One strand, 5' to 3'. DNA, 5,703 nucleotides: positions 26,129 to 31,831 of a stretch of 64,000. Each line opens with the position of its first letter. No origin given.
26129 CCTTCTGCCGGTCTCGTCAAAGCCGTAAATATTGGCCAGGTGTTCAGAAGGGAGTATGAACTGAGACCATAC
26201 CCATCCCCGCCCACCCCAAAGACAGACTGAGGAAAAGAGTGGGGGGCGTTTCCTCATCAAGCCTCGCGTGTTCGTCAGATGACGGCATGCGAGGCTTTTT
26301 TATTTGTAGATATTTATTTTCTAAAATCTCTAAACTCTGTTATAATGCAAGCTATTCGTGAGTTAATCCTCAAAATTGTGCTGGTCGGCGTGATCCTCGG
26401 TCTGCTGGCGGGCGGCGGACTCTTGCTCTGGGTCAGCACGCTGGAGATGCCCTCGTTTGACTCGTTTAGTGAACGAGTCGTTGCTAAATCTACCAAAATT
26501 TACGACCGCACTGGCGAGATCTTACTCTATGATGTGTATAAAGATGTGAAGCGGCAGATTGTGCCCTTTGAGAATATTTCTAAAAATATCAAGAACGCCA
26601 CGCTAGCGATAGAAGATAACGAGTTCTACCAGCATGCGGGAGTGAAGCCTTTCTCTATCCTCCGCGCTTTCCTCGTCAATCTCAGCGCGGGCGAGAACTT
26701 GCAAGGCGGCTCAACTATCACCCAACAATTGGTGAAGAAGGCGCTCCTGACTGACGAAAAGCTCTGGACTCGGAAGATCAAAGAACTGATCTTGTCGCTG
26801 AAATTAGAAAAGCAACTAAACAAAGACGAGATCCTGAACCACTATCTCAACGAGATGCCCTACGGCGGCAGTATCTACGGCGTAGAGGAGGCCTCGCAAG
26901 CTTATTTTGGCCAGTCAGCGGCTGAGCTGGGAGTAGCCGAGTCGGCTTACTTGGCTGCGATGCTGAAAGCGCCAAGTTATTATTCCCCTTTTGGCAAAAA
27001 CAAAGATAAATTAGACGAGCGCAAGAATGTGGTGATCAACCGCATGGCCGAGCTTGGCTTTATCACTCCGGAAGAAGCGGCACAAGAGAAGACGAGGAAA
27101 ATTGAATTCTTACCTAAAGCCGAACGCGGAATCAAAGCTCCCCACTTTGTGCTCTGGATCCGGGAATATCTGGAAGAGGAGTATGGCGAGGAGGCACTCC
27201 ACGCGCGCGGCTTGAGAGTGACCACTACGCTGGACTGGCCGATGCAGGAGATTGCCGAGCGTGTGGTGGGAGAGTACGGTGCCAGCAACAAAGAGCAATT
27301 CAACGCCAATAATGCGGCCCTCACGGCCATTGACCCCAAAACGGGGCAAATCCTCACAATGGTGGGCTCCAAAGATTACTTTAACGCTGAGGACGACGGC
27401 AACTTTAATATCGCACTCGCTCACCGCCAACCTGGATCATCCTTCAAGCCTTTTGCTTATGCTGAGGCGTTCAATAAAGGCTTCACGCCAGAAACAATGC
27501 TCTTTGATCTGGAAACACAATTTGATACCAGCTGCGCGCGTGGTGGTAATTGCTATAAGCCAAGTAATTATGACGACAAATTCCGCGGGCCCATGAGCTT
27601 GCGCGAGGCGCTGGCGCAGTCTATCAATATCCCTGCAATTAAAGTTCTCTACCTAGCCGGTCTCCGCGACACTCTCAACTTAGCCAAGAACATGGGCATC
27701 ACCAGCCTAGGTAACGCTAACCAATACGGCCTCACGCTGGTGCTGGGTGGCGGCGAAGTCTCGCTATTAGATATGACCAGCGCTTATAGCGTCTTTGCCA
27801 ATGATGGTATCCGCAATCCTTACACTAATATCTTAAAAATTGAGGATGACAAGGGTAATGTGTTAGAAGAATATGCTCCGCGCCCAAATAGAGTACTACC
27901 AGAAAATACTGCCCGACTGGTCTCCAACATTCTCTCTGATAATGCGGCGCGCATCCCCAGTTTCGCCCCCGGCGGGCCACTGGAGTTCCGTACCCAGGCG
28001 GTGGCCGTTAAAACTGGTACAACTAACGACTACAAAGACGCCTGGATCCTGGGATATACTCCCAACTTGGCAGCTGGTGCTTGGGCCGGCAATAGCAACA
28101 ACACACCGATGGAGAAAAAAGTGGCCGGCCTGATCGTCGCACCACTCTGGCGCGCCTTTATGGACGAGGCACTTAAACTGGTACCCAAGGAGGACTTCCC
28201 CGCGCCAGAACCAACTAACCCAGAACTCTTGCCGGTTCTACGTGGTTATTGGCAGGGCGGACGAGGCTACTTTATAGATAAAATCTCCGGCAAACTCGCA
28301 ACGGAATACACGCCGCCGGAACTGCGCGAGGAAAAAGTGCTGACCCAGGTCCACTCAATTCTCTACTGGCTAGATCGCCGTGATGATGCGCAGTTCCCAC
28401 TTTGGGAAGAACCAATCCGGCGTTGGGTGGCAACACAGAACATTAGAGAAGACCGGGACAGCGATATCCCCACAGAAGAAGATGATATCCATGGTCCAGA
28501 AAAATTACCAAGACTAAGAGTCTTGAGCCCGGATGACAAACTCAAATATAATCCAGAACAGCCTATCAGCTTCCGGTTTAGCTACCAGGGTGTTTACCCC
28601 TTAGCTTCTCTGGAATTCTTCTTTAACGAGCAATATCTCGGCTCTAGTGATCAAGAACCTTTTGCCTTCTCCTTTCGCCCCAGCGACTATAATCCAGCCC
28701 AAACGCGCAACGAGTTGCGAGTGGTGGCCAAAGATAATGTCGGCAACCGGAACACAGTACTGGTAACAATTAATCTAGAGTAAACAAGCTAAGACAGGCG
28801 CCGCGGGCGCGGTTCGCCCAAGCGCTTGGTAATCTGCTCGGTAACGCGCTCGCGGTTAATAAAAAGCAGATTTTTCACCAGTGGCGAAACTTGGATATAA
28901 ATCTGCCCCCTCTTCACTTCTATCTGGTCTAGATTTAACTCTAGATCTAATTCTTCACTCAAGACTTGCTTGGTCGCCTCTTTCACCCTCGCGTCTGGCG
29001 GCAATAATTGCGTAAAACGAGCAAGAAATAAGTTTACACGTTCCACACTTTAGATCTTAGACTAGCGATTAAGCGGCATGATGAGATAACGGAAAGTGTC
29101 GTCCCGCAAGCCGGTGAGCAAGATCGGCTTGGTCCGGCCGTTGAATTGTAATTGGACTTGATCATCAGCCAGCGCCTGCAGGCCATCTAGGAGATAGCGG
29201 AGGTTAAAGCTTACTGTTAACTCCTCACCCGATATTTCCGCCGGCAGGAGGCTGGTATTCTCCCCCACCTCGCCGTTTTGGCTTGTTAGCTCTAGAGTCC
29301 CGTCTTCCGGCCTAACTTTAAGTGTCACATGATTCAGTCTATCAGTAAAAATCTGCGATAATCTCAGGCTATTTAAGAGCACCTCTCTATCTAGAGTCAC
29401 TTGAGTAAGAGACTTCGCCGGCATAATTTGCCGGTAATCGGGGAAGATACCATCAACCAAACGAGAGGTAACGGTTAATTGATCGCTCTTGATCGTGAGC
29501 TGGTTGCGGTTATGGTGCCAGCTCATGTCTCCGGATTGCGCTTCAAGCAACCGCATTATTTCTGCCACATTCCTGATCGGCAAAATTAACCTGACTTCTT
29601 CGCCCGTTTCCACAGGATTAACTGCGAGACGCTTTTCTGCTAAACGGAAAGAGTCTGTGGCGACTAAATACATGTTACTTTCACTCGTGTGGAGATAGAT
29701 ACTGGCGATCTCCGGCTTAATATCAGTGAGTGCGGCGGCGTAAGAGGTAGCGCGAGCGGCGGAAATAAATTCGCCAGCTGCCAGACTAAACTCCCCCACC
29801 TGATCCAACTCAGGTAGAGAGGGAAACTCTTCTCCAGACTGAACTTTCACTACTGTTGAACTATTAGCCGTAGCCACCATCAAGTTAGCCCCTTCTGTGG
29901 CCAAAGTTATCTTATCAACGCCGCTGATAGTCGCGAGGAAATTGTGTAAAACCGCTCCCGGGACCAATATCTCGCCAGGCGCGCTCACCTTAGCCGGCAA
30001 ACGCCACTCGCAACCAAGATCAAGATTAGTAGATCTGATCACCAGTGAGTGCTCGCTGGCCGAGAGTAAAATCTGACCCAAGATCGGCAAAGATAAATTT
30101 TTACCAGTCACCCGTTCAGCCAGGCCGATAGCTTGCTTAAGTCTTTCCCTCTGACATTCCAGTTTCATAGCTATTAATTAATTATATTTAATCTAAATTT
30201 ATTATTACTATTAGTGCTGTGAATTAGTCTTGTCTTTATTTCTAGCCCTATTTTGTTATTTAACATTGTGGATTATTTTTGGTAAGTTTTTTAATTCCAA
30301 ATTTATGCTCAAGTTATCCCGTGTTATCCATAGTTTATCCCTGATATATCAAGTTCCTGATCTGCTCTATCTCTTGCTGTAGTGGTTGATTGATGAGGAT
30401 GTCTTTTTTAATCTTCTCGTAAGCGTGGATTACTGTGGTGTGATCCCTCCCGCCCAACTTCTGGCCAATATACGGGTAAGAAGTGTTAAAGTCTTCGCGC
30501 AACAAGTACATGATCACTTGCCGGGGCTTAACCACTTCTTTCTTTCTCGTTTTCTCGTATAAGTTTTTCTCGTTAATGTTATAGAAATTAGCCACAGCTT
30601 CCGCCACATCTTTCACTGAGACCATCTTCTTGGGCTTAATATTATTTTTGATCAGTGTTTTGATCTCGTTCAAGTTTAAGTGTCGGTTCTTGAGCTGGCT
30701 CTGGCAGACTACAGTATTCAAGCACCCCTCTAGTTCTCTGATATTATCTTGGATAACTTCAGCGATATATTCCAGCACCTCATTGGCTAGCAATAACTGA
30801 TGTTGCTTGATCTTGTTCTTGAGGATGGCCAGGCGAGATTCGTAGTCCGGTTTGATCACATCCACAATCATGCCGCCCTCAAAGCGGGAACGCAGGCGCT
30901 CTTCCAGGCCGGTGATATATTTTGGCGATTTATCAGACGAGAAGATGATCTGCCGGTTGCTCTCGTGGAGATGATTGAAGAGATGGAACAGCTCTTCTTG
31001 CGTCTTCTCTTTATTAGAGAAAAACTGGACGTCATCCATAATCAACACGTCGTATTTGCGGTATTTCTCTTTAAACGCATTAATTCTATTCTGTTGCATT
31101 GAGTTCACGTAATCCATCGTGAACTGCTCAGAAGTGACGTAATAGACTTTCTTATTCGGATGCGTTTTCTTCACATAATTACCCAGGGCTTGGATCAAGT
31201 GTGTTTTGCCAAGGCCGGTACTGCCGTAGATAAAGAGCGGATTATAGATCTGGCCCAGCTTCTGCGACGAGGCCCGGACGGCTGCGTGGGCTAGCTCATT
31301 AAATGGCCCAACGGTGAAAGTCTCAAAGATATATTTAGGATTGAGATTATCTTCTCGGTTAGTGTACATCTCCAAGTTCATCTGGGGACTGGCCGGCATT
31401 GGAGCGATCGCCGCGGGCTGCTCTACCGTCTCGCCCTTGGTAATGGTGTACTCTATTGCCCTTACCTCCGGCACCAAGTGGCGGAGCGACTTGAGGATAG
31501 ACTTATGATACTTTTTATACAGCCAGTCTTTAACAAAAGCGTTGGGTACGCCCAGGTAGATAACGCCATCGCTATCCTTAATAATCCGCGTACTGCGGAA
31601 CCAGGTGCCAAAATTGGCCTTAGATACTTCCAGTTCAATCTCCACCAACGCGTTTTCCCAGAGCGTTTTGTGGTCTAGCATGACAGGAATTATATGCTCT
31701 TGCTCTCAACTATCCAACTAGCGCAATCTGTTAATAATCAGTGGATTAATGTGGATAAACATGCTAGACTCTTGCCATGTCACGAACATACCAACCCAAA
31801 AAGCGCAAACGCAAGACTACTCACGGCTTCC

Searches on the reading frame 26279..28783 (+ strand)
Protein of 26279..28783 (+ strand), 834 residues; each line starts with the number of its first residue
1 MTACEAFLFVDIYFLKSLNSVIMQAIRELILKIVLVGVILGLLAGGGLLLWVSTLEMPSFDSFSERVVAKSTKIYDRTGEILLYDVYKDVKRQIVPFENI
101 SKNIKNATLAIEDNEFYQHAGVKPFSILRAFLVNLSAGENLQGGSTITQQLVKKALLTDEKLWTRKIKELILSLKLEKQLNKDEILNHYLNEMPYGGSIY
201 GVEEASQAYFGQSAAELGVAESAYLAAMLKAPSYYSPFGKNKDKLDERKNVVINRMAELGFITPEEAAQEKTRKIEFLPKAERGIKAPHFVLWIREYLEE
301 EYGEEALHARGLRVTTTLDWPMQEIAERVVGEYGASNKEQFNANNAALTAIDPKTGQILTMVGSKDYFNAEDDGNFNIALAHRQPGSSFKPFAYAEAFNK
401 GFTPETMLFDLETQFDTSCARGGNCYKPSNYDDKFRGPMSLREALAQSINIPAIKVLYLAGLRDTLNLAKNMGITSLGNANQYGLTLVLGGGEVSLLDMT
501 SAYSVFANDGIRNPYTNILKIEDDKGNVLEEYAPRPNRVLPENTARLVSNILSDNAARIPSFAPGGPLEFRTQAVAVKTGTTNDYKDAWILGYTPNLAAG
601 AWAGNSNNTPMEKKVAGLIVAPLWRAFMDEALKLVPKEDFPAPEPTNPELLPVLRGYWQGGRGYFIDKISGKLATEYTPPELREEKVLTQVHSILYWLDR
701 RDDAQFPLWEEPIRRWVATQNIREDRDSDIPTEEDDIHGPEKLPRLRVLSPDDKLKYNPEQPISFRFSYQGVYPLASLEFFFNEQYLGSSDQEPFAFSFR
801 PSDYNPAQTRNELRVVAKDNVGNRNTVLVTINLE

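Call 48: search_protein_families(library=pfam, proteins=[window:26279-28783:+], max_evalue=0.00001)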
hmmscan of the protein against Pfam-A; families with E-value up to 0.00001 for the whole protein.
window:26279-28783:+ (834 aa): 2 families
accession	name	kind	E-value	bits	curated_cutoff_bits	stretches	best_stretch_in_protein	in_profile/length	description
PF00912.28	Transgly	-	1.3e-60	204.3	27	1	87-256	9-177/178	Transglycosylase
PF00905.27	Transpeptidase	-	1.4e-20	74.2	22.1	1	348-610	3-282/299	Penicillin binding protein transpeptidase domain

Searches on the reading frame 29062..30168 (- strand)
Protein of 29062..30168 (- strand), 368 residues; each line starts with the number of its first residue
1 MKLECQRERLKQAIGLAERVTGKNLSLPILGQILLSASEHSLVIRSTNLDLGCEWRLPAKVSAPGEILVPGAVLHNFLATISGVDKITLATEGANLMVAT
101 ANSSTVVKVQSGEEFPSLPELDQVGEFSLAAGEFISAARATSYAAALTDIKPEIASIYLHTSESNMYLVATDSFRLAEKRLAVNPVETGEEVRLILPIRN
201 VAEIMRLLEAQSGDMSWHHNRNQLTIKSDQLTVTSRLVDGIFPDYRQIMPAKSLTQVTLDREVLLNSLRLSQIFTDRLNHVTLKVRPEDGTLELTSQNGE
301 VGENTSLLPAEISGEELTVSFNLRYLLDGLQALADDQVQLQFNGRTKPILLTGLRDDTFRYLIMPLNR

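Call 67: search_protein_families(library=pfam, proteins=[window:29062-30168:-], max_evalue=0.001)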
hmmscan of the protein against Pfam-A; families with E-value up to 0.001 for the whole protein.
window:29062-30168:- (368 aa): 3 families
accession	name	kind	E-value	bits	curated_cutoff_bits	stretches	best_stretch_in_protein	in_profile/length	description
PF02768.20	DNA_pol3_beta_3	-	1.1e-25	90.2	27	1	246-366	1-120/121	DNA polymerase III beta subunit, C-terminal domain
PF00712.24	DNA_pol3_beta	-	1.4e-25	90.2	24.4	1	1-119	1-120/120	DNA polymerase III beta subunit, N-terminal domain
PF02767.21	DNA_pol3_beta_2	-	4.7e-20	72.4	27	1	132-244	5-116/116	DNA polymerase III beta subunit, central domain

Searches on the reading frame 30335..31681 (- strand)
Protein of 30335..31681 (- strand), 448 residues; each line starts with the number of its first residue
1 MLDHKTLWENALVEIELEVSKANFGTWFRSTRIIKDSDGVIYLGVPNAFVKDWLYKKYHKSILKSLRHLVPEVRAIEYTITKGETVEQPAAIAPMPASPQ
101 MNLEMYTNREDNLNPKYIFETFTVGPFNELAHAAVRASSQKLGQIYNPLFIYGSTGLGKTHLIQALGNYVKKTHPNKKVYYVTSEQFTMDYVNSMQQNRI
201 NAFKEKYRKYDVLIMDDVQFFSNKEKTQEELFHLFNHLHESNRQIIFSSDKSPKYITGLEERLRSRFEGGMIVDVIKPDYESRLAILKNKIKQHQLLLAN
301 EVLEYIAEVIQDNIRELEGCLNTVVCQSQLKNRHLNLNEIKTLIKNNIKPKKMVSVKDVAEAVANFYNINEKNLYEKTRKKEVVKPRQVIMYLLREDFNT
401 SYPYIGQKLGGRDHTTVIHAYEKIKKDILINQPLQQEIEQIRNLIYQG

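Call 48: search_protein_families(library=pfam, proteins=[window:30335-31681:-], max_evalue=0.00001)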
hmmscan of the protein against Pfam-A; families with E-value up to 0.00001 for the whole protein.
window:30335-31681:- (448 aa): 5 families
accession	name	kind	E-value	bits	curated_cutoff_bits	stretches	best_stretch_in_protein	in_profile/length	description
PF00308.24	Bac_DnaA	-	1.1e-67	227.7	23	1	113-274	1-162/162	Bacterial DnaA ATPAse domain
PF08299.17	Bac_DnaA_C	-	6.5e-26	90.6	31.5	1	357-424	2-69/69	Bacterial dnaA protein helix-turn-helix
PF11638.13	DnaA_N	-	1.8e-14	53.6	24.6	1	6-67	2-64/65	DnaA N-terminal domain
PF01695.23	IstB_IS21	-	9.1e-10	38.9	24.1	1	150-251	96-194/238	IstB-like ATP binding protein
PF00004.35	AAA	-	4.4e-07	30.8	21.2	1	150-268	2-124/131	ATPase family associated with various cellular activities (AAA)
